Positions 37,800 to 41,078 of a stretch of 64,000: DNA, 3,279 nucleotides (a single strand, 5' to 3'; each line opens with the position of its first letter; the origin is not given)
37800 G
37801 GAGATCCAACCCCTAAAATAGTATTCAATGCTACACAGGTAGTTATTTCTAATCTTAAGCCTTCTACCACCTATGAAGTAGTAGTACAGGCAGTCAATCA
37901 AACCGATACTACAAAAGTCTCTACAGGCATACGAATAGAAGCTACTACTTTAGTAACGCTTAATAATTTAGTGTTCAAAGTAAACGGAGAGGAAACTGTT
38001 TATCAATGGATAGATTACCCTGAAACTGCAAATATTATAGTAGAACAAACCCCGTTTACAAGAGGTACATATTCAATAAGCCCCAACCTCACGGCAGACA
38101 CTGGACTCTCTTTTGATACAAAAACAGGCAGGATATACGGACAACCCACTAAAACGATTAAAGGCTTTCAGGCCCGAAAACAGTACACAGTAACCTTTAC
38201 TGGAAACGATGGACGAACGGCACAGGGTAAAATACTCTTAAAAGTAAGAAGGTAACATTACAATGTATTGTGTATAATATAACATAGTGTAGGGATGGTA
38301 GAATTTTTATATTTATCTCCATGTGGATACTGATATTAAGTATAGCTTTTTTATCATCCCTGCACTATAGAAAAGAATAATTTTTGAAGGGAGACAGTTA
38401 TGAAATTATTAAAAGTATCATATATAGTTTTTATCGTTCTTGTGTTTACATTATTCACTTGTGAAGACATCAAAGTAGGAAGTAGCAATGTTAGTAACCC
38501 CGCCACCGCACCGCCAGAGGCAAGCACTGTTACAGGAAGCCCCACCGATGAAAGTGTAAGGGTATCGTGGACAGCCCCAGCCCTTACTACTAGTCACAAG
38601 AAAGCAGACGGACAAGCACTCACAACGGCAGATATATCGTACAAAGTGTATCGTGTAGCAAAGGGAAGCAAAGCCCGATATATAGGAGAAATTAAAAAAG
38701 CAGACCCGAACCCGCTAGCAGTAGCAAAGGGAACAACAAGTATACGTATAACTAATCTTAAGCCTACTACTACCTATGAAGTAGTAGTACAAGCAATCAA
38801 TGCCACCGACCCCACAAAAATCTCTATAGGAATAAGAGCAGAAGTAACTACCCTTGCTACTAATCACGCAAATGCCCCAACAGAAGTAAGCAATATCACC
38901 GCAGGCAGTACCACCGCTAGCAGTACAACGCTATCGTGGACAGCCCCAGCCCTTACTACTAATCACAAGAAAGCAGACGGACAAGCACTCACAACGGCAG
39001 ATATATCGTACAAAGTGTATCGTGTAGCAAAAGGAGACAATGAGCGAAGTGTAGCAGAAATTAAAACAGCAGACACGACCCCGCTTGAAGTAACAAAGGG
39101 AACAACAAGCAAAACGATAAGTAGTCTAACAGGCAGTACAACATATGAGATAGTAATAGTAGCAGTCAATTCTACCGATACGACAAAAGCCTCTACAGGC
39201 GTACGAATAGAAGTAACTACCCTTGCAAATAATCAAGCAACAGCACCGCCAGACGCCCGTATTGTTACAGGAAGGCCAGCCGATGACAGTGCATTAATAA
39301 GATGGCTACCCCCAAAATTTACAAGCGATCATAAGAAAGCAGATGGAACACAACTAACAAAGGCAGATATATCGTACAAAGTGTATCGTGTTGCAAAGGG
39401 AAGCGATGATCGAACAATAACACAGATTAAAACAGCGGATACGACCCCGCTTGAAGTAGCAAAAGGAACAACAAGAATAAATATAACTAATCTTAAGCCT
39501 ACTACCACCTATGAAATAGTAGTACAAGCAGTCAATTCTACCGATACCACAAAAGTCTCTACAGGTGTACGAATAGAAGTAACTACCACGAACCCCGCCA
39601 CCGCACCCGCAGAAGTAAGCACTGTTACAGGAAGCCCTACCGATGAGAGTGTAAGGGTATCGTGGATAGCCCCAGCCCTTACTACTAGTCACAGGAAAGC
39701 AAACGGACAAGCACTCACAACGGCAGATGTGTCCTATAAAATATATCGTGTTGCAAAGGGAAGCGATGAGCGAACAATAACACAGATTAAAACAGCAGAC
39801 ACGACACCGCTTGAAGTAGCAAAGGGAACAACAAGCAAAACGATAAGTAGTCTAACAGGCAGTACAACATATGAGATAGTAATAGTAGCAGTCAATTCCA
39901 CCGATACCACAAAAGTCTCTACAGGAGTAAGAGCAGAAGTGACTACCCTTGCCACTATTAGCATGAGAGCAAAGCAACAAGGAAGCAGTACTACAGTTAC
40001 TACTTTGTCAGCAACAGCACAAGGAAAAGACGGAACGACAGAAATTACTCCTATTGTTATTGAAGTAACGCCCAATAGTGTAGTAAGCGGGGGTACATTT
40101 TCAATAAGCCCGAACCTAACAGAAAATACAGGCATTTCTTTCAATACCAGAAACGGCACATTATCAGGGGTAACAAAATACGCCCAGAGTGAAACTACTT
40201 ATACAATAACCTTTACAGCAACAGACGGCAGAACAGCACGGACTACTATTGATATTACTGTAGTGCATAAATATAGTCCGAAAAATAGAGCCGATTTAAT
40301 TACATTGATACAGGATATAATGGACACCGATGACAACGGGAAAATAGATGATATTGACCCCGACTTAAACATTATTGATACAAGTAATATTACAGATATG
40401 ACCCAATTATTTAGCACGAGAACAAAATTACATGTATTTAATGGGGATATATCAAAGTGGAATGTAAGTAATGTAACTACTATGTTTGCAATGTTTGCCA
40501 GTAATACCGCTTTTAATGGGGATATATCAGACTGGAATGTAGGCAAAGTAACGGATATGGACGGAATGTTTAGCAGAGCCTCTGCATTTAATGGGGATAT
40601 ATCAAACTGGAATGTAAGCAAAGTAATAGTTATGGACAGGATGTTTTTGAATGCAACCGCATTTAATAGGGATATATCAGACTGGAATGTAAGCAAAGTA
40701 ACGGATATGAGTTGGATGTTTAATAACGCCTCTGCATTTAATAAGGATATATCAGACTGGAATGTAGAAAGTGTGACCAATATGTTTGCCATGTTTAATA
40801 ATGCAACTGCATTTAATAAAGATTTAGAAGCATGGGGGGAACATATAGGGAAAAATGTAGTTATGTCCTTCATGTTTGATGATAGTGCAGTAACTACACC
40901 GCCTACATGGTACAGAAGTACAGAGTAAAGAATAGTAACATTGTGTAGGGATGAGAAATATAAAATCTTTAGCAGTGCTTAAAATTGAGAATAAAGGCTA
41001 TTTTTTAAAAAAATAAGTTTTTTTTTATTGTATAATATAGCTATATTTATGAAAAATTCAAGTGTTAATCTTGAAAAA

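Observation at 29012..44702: Four tandem paralogs of a modular FN3 / Ig-like / DUF285 lipoprotein family that share exact nucleotide cassettes (candidate variable surface-protein locus)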

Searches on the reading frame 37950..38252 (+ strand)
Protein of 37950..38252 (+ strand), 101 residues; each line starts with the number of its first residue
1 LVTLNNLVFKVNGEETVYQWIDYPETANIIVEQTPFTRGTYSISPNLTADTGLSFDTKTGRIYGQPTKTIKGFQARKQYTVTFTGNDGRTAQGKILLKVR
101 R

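Call 40: search_protein_families(library=pfam, proteins=[window:37950-38252:+], max_evalue=1)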
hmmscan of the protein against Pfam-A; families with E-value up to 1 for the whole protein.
seq(101 aa): 1 family
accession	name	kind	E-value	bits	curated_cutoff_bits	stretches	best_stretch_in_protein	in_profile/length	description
PF05345.18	He_PIG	-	6.3e-06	27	24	1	34-94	30-88/96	Putative Ig domain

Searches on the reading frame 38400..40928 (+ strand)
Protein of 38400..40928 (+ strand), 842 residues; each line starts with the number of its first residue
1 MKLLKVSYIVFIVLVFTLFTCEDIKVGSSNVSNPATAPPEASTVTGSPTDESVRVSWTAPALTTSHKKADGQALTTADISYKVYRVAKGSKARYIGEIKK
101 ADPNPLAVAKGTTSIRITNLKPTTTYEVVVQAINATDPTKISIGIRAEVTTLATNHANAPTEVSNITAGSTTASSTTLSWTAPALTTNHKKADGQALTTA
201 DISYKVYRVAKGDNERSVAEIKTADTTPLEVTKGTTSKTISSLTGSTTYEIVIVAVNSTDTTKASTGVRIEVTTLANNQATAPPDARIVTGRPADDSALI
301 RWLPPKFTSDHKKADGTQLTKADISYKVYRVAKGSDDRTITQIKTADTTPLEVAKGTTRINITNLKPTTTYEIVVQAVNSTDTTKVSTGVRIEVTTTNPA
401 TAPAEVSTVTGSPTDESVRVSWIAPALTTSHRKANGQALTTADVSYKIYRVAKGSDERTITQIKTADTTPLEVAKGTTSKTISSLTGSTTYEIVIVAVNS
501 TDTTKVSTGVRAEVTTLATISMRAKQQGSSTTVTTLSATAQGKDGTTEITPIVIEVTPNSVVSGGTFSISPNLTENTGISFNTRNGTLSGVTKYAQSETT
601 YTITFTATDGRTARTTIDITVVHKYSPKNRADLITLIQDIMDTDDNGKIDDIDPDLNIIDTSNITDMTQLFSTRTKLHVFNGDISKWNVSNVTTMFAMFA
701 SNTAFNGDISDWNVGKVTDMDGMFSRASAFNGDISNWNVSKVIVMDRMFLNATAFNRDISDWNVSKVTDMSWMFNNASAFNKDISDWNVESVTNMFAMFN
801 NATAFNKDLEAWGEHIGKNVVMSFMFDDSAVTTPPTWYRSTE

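Call 7: search_protein_families(library=pfam, proteins=[window:38400-40928:+], max_evalue=0.01)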
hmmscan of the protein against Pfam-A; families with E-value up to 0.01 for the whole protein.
window:38400-40928:+ (842 aa): 7 families
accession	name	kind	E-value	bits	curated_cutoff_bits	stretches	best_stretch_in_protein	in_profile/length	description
PF03382.20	DUF285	-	1.4e-57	193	25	2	652-752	13-110/120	Mycoplasma protein of unknown function, DUF285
PF00041.27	fn3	-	5.5e-16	59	25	3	38-139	2-78/84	Fibronectin type III domain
PF25059.1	FN3_DSCAM-DSCAML_C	-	1.4e-10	41.8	39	0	351-388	38-75/89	DSCAM/DSCAML C-terminal Fn3-like domain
PF16656.11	Pur_ac_phosph_N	-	7.1e-10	39.8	30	2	47-134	10-82/93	Purple acid Phosphatase, N-terminal domain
PF13115.11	YtkA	-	9e-05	23.5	25.9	0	189-218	27-57/85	YtkA-like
PF09294.16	Interfer-bind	-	0.00019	22.1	21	0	47-140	11-92/104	Interferon-alpha/beta receptor, fibronectin type III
PF25523.1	Ig_RIMBP2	-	0.0067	16.8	27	0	282-397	4-103/105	RIMBP2-like, immunoglobulin-like domain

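Call 8: search_protein_families(library=ncbifam, proteins=[window:38400-40928:+], max_evalue=0.01)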
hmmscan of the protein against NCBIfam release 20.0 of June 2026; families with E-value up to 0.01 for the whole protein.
window:38400-40928:+ (842 aa): 4 families
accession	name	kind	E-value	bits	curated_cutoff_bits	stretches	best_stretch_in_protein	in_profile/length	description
NF045896.1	Mbov_0838_LP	exception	7.6e-40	137.2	500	2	589-751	207-356/433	Mbov_0838 family PARCEL repeat surface lipoprotein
TIGR02167.2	Liste_lipo_26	repeat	2.5e-26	90.9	30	5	698-722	1-26/26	PARCEL repeat-containing surface protein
NF012007.0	PRK15463.1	subfamily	9.9e-05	22.1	111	0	373-404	32-63/70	cold shock-like protein CspF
NF002134.0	PRK00971.1-4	equivalog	0.0022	16.8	557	0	83-114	16-47/429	glutaminase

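Call 21: find_encoding_contigs(protein=window:38400-40928:+, flank=10000, max_places=10)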
Protein window:38400-40928:+ (842 aa): no gene with exactly this product is on record in the collection.

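Call 22: find_homologous_proteins(query=window:38400-40928:+, max_evalue=1e-10)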
Query window:38400-40928:+ (842 aa): 28 proteins with E <= 1e-10 among 8000 candidates.
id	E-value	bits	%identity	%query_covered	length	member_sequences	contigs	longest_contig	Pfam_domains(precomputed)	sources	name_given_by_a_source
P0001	0.0e+0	2256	64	61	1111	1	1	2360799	PF28033.1,PF25059.2,PF09294.17,PF26694.1,PF22850.2,PF11519.14,PF00041.28,PF16656.12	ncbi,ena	-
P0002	0.0e+0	1788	100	100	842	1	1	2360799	PF28033.1,PF03382.21,PF25059.2,PF00041.28,PF16656.12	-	-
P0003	0.0e+0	1746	65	60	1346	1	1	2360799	PF28033.1,PF25059.2,PF25523.2,PF00289.29,PF09294.17,PF26694.1,PF22849.3,PF00041.28,PF16656.12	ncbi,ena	-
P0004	0.0e+0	1623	63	58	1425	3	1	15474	PF28033.1,PF25059.2,PF00041.28,PF13115.12,PF10179.16,PF16656.12,PF14535.13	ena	-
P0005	0.0e+0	1571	66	67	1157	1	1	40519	PF28033.1,PF03382.21,PF25059.2,PF09294.17,PF05345.19,PF00041.28,PF16656.12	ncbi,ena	-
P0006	0.0e+0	1554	61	67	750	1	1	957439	PF24579.2,PF25059.2,PF26694.1,PF00041.28,PF13115.12,PF09516.17,PF16656.12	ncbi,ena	-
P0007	0.0e+0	1496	64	96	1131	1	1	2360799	PF28033.1,PF03382.21,PF25059.2,PF00041.28,PF16656.12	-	-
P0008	0.0e+0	1222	68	80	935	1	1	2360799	PF05589.18,PF03382.21,PF25059.2,PF00041.28,PF16656.12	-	-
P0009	0.0e+0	1069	77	68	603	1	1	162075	PF03382.21,PF00041.28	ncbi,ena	-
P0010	1.1e-271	921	66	57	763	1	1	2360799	PF28033.1,PF25059.2,PF14406.13,PF22849.3,PF00041.28,PF13115.12,PF16656.12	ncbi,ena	-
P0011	2.2e-263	894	49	83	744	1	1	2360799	PF03382.21,PF00041.28,PF16656.12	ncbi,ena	-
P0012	6.0e-261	886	60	57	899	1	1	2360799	PF28033.1,PF07198.18,PF25059.2,PF00041.28,PF16656.12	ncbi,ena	-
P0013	1.2e-252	859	60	62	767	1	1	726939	PF28033.1,PF07198.18,PF25059.2,PF09294.17,PF00041.28,PF16656.12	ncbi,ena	-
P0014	2.1e-203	696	45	91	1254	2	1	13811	PF03382.21,PF25059.2,PF00041.28,PF16656.12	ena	-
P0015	5.5e-177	608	46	71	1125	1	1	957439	PF03382.21,PF00041.28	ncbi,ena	-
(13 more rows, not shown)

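Call 23: find_encoding_contigs(protein=P0001, flank=10000, max_places=4)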
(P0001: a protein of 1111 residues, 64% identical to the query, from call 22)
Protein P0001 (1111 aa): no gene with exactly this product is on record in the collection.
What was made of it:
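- Tried and rejected: Exact-protein look-ups of P3 and P0001 found no contig on record (calls 21, 23).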

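Call 24: find_encoding_contigs(protein=P0005, flank=10000, max_places=4)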
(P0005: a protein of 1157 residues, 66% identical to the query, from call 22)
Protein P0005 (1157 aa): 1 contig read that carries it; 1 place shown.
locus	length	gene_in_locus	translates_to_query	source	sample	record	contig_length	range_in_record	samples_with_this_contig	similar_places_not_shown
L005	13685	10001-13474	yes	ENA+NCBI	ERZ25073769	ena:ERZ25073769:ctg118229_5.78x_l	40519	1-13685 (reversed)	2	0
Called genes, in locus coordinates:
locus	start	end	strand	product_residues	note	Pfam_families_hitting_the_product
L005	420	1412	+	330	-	PF01420:Methylase_S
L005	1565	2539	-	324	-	-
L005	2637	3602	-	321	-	PF11738:DUF3298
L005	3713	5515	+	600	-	PF02872:5_nucleotid_C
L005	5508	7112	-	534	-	PF01973:MptE-like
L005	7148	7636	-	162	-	-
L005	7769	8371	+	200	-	PF04977:DivIC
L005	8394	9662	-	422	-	PF06245:DUF1015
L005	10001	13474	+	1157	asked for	PF00041:fn3 (weak), PF16656:Pur_ac_phosph_N (faint), PF28033:Fn3_ROS1 (faint), PF00041:fn3 (weak), PF05345:He_PIG (weak), PF03382:DUF285, PF00041:fn3 (weak), PF03382:DUF285, +2 more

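Call 35: find_encoding_contigs(protein=P0009, flank=10000, max_places=4)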
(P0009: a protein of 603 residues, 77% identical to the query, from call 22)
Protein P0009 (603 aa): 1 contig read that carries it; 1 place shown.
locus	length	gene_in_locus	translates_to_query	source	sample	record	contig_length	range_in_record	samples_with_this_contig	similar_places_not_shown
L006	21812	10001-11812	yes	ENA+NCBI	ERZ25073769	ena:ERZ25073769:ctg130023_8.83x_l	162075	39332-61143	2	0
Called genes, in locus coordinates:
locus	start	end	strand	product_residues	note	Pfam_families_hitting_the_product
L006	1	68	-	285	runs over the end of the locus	PF00528:BPD_transp_1 (weak)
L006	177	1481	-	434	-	PF01547:SBP_bac_1, PF13416:SBP_bac_8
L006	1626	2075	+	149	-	PF14730:DUF4468 (weak)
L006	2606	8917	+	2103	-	PF13115:YtkA (faint), PF13806:Rieske_2 (faint), PF16656:Pur_ac_phosph_N (faint), PF27809:IES1_N (faint), PF28033:Fn3_ROS1 (faint), PF09516:RE_CfrBI (faint), PF21260:Laman-like_dom (faint), PF00041:fn3 (weak), +3 more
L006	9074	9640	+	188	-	PF00041:fn3 (faint)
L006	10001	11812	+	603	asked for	PF00041:fn3 (faint), PF03382:DUF285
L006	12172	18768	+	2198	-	PF13115:YtkA (faint), PF16656:Pur_ac_phosph_N (faint), PF14406:Bacteroid_pep (faint), PF25059:FN3_DSCAM-DSCAML_C (faint), PF28033:Fn3_ROS1 (faint), PF28407:Ig_ANOS1 (faint), PF00041:fn3 (weak)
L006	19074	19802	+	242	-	PF20772:TACO1_YebC_N, PF01709:Transcrip_reg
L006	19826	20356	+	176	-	PF02075:RuvC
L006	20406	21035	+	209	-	PF01330:RuvA_N, PF14520:HHH_5, PF00627:UBA (faint)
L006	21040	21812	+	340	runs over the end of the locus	PF05496:RuvB_N, PF06068:TIP49 (faint), PF14532:Sigma54_activ_2 (weak), PF00004:AAA, PF07728:AAA_5, PF17864:AAA_lid_4, PF05491:WHD_RuvB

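Call 36: find_encoding_contigs(protein=P0013, flank=10000, max_places=4)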
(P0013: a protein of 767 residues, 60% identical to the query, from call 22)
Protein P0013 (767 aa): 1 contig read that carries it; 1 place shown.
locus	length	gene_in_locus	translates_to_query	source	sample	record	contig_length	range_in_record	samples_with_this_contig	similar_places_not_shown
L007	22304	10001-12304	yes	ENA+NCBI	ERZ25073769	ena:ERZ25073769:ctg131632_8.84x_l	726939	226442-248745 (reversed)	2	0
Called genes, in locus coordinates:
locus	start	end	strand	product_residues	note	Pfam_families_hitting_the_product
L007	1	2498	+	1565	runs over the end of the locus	PF25059:FN3_DSCAM-DSCAML_C (faint), PF00041:fn3 (weak), PF03382:DUF285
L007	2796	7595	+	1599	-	PF25059:FN3_DSCAM-DSCAML_C (faint), PF00041:fn3 (weak), PF03382:DUF285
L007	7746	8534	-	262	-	PF01182:Glucosamine_iso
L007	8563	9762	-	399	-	PF01979:Amidohydro_1, PF07969:Amidohydro_3 (weak)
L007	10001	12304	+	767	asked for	PF09294:Interfer-bind (faint), PF16656:Pur_ac_phosph_N (faint), PF28033:Fn3_ROS1 (faint), PF07198:DUF1410 (faint), PF25059:FN3_DSCAM-DSCAML_C (faint), PF00041:fn3 (weak)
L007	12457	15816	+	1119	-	PF00041:fn3 (weak), PF03382:DUF285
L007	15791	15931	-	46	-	-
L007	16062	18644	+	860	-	PF00041:fn3 (weak), PF05345:He_PIG (weak), PF03382:DUF285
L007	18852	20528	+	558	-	PF00749:tRNA-synt_1c, PF03950:tRNA-synt_1c_C, PF20974:tRNA-synt_1c_C2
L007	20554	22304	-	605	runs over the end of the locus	PF00664:ABC_membrane, PF00005:ABC_tran, PF02463:SMC_N, PF00004:AAA (faint)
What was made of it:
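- Tandem clusters of two or more family genes lie between housekeeping genes in a related metagenome assembly (calls 35, 36). Comparable tandem clusters occur in an independent assembly (calls 35, 36).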

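Call 37: find_encoding_contigs(protein=P0006, flank=10000, max_places=4)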
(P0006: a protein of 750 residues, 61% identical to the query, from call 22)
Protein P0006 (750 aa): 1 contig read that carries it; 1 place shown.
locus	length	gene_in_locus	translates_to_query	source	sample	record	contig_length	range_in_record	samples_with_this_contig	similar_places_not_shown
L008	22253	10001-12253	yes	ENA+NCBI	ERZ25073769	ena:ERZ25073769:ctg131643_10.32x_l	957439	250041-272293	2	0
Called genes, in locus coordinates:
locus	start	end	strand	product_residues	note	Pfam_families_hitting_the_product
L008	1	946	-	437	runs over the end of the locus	PF00309:Sigma54_AID, PF04963:Sigma54_CBD, PF04552:Sigma54_DBD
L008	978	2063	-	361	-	PF01073:3Beta_HSD, PF01370:Epimerase, PF02719:Polysacc_synt_2, PF04321:RmlD_sub_bind (weak), PF05368:NmrA, PF07993:NAD_binding_4, PF13460:NAD_binding_10, PF16363:GDP_Man_Dehyd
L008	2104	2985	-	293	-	PF02544:Steroid_dh, PF04191:PEMT (weak), PF06966:DUF1295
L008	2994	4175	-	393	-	PF03448:MgtE_N (faint), PF14842:FliG_N (faint), PF14841:FliG_M, PF01706:FliG_C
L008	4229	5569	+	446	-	PF02056:Glyco_hydro_4, PF11975:Glyco_hydro_4C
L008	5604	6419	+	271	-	PF03309:Pan_kinase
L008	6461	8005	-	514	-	PF02074:Peptidase_M32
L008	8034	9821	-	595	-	PF07973:tRNA_SAD, PF00587:tRNA-synt_2b, PF03129:HGTP_anticodon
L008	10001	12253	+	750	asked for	PF09516:RE_CfrBI (faint), PF13115:YtkA (faint), PF16656:Pur_ac_phosph_N (faint), PF24579:PDDEXK_14 (faint), PF26694:DUF8233 (faint), PF25059:FN3_DSCAM-DSCAML_C (faint), PF00041:fn3 (weak)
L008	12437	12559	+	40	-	-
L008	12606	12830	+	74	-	-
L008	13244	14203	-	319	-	PF13377:Peripla_BP_3 (faint), PF00532:Peripla_BP_1, PF13407:Peripla_BP_4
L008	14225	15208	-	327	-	PF02653:BPD_transp_2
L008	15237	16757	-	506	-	PF00005:ABC_tran, PF13304:AAA_21 (faint), PF00005:ABC_tran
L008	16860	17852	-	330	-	PF03382:DUF285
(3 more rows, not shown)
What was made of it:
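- Other members there sit singly or away from such clusters (calls 24, 37).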

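Call 69: list_cluster_members(proteins=[P0001, P0031, P0029])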
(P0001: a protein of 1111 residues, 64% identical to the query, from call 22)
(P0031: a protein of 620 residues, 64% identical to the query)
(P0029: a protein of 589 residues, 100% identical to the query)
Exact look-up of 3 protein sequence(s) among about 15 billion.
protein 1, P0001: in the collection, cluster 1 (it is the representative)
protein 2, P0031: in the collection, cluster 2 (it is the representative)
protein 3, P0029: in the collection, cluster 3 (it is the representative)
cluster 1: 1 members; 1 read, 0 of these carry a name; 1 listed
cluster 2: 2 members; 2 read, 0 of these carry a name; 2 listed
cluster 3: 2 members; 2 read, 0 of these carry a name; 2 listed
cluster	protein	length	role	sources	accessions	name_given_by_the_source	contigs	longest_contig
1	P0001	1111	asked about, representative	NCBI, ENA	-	-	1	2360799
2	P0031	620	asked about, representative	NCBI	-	-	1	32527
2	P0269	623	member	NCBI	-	-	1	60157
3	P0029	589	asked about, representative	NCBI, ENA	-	-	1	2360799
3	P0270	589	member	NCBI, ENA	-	-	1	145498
